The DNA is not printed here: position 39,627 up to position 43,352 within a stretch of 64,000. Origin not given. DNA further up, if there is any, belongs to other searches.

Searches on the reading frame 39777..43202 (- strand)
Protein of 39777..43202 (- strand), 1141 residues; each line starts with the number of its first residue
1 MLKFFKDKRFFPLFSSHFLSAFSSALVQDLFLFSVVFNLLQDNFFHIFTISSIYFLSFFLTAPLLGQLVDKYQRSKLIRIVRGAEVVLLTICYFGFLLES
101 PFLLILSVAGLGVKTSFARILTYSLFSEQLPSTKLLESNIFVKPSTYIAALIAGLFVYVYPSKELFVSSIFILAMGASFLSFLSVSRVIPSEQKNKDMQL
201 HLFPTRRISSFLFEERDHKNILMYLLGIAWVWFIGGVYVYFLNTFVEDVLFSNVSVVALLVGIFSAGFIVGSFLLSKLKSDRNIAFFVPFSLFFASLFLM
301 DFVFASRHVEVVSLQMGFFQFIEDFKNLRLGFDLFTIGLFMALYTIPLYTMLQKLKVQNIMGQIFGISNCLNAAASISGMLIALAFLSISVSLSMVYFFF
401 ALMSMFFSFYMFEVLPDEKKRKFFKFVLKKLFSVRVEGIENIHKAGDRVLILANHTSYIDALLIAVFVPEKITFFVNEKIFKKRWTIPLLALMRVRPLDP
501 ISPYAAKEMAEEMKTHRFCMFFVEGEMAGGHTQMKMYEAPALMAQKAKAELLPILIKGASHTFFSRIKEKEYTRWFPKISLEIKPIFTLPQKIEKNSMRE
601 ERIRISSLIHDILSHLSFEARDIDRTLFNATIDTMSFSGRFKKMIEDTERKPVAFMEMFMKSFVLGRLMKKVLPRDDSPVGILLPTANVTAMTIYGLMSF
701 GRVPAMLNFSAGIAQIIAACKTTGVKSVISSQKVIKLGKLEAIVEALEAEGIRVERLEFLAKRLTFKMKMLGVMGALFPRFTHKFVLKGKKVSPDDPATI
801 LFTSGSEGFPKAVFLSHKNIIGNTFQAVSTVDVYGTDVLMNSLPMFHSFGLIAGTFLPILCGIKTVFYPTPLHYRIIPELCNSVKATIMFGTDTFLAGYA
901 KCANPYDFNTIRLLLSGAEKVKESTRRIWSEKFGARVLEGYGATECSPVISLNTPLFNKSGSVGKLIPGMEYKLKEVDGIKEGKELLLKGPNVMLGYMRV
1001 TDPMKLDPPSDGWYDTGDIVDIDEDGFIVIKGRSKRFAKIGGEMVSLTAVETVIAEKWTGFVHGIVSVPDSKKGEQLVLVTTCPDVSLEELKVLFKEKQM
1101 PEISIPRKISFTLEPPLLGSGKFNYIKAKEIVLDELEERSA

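Call 22: search_protein_families(library=pfam, max_evalue=0.001, proteins=[window:39777-43202:-])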
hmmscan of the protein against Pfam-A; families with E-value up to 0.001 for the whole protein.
window:39777-43202:- (1141 aa): 3 families
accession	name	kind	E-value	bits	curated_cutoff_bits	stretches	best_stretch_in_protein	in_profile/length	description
PF00501.34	AMP-binding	-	6.9e-52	177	29.9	1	676-997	45-383/384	AMP-binding enzyme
PF01553.26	Acyltransferase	-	4e-12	46.5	23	1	434-557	2-132/132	Acyltransferase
PF07690.21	MFS_1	-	2.8e-10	40.1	33.4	1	18-379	2-346/347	Major Facilitator Superfamily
